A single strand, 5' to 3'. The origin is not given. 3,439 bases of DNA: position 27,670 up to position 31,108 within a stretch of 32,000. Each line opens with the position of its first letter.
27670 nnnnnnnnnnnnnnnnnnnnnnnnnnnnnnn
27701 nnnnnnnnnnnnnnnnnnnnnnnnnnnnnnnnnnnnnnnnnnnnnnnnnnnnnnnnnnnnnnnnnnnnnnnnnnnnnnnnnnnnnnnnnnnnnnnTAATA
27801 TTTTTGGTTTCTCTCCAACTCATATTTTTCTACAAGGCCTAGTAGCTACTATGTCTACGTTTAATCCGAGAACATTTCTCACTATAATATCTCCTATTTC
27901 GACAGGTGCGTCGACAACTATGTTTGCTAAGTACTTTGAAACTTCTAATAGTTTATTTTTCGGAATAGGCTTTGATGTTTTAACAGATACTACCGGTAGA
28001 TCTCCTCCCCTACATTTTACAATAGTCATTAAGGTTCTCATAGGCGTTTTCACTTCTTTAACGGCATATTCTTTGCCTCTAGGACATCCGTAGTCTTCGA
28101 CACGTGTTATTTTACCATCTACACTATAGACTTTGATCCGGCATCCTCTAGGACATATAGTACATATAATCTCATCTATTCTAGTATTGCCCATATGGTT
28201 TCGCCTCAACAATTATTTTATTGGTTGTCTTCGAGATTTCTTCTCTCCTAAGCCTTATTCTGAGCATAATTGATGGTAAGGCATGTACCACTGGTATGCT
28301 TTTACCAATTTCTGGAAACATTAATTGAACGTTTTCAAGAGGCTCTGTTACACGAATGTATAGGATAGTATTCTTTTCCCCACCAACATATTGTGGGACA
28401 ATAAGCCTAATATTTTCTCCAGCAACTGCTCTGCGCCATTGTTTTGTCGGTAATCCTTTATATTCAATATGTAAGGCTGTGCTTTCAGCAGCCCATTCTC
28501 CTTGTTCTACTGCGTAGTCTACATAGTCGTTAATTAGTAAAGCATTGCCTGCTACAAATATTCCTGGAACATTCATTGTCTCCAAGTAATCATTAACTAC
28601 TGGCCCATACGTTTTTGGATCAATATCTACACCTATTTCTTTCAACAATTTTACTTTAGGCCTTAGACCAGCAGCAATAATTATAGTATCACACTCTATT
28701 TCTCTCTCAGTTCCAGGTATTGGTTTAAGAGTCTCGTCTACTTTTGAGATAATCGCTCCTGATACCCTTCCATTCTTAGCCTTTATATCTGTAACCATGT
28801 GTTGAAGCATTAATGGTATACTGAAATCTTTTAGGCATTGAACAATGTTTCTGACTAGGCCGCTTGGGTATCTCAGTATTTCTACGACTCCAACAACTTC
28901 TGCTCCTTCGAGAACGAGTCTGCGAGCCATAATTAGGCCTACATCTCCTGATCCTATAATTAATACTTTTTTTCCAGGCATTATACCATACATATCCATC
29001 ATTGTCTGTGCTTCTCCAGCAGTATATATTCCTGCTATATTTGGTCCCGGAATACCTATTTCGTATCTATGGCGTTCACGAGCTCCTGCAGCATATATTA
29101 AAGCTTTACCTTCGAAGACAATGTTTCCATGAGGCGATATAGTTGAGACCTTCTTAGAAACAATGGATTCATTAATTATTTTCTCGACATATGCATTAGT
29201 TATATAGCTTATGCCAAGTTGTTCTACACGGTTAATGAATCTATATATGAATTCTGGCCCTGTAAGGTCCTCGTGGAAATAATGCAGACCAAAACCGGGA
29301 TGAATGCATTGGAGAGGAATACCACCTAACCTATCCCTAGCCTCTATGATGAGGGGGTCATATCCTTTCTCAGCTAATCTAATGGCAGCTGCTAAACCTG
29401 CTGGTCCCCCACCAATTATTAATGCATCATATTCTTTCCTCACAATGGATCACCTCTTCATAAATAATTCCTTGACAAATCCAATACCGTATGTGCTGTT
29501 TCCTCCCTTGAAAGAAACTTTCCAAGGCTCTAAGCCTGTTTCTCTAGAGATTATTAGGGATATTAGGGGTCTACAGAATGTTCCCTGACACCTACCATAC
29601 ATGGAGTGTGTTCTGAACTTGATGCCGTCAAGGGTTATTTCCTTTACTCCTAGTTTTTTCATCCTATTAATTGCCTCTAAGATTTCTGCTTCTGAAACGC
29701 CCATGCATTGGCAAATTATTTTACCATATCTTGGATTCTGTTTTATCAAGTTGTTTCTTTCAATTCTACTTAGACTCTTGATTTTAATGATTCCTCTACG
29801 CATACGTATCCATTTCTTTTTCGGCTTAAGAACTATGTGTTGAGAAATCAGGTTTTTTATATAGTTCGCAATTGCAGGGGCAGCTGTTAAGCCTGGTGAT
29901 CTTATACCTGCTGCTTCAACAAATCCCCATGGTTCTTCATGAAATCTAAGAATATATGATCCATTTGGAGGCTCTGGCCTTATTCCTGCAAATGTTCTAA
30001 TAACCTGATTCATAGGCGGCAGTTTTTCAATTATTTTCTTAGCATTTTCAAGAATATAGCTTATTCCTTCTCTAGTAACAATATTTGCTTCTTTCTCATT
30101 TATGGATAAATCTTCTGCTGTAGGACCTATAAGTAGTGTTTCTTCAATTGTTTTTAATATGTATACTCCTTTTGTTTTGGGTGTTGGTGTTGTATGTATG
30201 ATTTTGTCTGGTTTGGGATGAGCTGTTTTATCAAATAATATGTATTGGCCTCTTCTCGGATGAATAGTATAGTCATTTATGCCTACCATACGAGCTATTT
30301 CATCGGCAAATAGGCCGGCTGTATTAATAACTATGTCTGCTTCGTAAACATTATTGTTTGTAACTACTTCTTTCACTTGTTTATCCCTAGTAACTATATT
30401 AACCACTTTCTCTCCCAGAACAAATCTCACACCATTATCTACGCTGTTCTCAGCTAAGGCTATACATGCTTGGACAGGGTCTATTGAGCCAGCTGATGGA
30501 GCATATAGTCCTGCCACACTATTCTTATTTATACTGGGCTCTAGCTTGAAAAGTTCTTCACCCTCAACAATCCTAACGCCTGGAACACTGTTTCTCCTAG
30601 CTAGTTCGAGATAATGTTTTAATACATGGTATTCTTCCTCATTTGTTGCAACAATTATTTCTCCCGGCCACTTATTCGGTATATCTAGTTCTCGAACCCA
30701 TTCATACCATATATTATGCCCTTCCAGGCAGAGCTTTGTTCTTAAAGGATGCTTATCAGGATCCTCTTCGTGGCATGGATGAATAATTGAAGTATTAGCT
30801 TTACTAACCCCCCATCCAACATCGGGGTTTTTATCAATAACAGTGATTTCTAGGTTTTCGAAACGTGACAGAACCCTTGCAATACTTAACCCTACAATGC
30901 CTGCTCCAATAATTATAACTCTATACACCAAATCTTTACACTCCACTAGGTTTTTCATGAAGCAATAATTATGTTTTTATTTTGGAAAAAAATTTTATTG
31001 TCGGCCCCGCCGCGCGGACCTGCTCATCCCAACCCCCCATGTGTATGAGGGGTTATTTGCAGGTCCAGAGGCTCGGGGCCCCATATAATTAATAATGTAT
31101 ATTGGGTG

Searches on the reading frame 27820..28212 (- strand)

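Call 42: search_protein_families(library=pfam, proteins=[window:27820-28212:-], max_evalue=0.001)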
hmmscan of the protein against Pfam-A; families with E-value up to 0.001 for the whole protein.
window:27820-28212:- (130 aa): 2 families
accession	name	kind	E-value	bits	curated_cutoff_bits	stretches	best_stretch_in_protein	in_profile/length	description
PF07892.16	DUF1667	-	3.9e-32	110.5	27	1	44-125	1-82/82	Protein of unknown function (DUF1667)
PF04879.21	Molybdop_Fe4S4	-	0.00021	21.6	22.7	1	16-40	7-31/55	Molybdopterin oxidoreductase Fe4S4 domain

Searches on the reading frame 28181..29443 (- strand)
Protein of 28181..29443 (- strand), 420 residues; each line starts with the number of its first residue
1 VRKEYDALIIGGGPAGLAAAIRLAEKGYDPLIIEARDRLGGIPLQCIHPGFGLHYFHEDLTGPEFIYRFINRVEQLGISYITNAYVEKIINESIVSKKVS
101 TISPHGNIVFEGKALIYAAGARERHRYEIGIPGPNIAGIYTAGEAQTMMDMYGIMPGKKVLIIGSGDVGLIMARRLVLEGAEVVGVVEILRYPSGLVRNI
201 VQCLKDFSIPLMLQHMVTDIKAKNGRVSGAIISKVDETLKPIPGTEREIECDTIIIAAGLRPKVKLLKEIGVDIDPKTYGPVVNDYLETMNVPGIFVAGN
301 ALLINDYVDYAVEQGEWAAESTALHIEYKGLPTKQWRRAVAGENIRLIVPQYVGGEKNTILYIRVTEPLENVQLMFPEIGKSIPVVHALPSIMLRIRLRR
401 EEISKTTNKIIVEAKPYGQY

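Call 42: search_protein_families(library=pfam, proteins=[window:28181-29443:-], max_evalue=0.001)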
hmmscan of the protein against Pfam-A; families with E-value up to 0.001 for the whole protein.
window:28181-29443:- (420 aa): 13 families
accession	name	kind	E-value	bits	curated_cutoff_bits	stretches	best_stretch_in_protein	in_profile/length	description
PF07992.20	Pyr_redox_2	-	5.5e-31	108.5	26.1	1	5-315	1-291/291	Pyridine nucleotide-disulphide oxidoreductase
PF13738.12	Pyr_redox_3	-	6.8e-14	52.2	30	2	109-299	122-305/305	Pyridine nucleotide-disulphide oxidoreductase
PF13450.12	NAD_binding_8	-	4.2e-13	49.8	21.9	1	9-41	1-33/68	NAD(P)-binding Rossmann-like domain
PF00890.30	FAD_binding_2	-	2.1e-11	44.1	20.4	1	6-41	1-36/414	FAD binding domain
PF01266.30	DAO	-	2.7e-10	40.8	27.9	1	6-40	1-35/353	FAD dependent oxidoreductase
PF03486.20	HI0933_like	-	6.7e-10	39.3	50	1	6-40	2-36/244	HI0933-like protein Rossmann domain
PF01494.25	FAD_binding_3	-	1.3e-08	34.9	22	1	4-37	1-34/349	FAD binding domain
PF01593.30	Amino_oxidase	-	5.5e-08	32.9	19.8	1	15-41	2-28/443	Flavin containing amine oxidoreductase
PF00070.33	Pyr_redox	-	5.6e-08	33.6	22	0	7-40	2-35/82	Pyridine nucleotide-disulphide oxidoreductase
PF12831.13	FAD_oxidored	-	1.4e-07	31.6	27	1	6-75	1-70/416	FAD dependent oxidoreductase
PF01946.23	Thi4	-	3.6e-05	23.6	26.2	0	4-41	17-55/235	Thi4 family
PF01134.28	GIDA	-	4.7e-05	23.1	22.1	0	7-39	2-35/391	Glucose inhibited division protein A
PF13241.12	NAD_binding_7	-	0.00041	21.3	22.1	0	157-186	7-36/104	Putative NAD(P)-binding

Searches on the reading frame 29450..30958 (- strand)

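Call 42: search_protein_families(library=pfam, proteins=[window:29450-30958:-], max_evalue=0.001)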
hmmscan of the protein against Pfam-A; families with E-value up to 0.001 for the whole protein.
window:29450-30958:- (502 aa): 9 families
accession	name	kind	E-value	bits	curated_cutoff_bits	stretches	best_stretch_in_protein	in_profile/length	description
PF01266.30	DAO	-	7.6e-69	233.3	27.9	1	13-367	1-350/353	FAD dependent oxidoreductase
PF07992.20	Pyr_redox_2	-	4.9e-08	33.2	26.1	0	13-54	144-184/291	Pyridine nucleotide-disulphide oxidoreductase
PF00070.33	Pyr_redox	-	6.2e-07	30.3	22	0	13-46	1-33/82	Pyridine nucleotide-disulphide oxidoreductase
PF04324.20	Fer2_BFD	-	7.8e-07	29.8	26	1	414-471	1-49/50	BFD-like [2Fe-2S] binding domain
PF13450.12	NAD_binding_8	-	1.4e-06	28.9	21.9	1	16-48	1-32/68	NAD(P)-binding Rossmann-like domain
PF02254.24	TrkA_N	-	1.3e-05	25.9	23.8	1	14-47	1-33/116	TrkA-N domain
PF13738.12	Pyr_redox_3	-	0.00014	21.7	30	0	183-233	102-152/305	Pyridine nucleotide-disulphide oxidoreductase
PF03435.24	Sacchrp_dh_NADP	-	0.00019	22.2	25.1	0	14-47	1-35/129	Saccharopine dehydrogenase NADP binding domain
PF01946.23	Thi4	-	0.00032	20.5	26.2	0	13-51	19-57/235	Thi4 family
